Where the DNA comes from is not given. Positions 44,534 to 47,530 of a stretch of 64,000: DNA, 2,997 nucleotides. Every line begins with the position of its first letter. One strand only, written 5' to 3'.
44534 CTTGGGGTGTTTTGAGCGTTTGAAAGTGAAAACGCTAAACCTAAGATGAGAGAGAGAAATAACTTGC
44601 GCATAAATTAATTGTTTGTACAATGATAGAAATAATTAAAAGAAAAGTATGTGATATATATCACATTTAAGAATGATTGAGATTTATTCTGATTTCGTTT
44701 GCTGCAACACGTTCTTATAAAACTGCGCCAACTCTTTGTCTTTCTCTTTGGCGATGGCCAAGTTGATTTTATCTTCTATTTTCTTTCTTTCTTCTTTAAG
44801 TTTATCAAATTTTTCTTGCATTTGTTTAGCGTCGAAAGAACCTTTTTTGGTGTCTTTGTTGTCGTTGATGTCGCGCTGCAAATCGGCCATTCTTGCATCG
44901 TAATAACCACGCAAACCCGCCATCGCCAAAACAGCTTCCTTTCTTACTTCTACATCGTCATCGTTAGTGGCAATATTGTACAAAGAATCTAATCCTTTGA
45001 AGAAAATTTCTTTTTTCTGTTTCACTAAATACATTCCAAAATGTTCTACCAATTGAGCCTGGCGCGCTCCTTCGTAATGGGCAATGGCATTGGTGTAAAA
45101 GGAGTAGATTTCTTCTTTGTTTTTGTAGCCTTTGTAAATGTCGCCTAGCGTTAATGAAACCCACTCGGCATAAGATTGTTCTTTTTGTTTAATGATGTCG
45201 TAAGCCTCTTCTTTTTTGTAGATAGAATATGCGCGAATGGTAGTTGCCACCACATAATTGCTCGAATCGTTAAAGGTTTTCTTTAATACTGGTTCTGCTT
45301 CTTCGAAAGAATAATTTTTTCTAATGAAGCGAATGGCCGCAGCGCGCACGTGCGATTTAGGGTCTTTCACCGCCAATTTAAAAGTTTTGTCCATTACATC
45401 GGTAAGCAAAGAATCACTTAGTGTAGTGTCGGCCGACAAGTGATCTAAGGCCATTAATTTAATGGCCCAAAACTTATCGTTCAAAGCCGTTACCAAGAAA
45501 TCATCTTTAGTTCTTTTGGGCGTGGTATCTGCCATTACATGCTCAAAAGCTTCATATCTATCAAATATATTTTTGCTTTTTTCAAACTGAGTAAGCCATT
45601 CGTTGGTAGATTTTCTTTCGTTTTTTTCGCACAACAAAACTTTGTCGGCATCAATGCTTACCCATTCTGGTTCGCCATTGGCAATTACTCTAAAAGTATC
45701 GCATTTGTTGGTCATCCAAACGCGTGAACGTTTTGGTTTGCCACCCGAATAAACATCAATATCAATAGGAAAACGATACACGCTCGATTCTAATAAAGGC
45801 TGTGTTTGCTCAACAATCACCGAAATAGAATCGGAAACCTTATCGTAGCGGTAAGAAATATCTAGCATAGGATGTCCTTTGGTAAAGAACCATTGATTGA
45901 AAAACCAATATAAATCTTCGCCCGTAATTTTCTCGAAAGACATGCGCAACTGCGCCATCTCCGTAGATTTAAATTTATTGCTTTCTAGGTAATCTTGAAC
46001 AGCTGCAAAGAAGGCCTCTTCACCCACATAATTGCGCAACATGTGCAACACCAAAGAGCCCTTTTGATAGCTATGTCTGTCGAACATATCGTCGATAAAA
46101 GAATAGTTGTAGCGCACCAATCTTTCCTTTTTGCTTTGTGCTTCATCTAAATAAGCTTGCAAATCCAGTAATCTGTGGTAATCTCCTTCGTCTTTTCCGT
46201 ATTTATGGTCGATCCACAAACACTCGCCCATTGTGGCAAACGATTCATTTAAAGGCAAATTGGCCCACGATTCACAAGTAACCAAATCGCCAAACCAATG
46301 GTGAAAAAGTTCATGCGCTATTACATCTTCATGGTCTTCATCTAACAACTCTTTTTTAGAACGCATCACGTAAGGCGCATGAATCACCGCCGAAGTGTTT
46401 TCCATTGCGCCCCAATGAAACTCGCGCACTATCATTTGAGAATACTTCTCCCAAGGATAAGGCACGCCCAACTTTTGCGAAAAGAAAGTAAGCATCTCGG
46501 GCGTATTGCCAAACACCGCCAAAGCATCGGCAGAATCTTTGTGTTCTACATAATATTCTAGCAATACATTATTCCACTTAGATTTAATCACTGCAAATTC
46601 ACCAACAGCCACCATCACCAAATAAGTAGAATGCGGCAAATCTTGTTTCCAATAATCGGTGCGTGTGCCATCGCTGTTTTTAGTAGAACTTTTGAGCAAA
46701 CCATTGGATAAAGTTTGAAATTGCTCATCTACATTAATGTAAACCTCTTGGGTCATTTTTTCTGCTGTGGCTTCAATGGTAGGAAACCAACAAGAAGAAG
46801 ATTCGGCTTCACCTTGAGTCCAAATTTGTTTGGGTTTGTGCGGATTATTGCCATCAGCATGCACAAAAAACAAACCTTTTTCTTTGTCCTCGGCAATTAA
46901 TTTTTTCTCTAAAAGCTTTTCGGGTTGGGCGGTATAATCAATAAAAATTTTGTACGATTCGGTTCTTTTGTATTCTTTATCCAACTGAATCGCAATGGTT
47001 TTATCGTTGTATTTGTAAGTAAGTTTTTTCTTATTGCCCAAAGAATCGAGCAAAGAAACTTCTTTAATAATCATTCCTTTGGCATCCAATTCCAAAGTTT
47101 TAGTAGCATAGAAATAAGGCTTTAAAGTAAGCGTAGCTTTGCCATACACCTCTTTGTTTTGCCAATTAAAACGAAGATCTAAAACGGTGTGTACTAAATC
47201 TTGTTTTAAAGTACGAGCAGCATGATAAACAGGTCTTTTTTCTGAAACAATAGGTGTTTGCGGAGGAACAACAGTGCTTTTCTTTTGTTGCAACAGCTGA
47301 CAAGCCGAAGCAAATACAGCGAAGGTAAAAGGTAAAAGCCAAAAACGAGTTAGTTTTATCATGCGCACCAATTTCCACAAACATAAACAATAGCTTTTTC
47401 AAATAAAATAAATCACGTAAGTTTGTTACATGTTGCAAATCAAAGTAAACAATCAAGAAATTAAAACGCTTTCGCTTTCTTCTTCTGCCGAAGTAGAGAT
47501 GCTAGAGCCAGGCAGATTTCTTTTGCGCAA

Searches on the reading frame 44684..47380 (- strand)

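Call 62: search_protein_families(library=ncbifam, proteins=[window:44684-47380:-], max_evalue=0.00001)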
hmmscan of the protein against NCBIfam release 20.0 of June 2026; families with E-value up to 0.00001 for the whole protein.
window:44684-47380:- (898 aa): 3 families
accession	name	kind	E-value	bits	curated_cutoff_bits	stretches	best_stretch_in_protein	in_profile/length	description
TIGR02412.1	pepN_strep_liv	equivalog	5e-48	164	591.2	1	186-515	120-456/832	aminopeptidase N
TIGR02411.1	leuko_A4_hydro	equivalog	2e-32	112.7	761.7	1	62-479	13-414/600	leukotriene-A(4) hydrolase/aminopeptidase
TIGR02414.1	pepN_proteo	equivalog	1.4e-31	109.5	718.2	1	186-541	110-477/868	aminopeptidase N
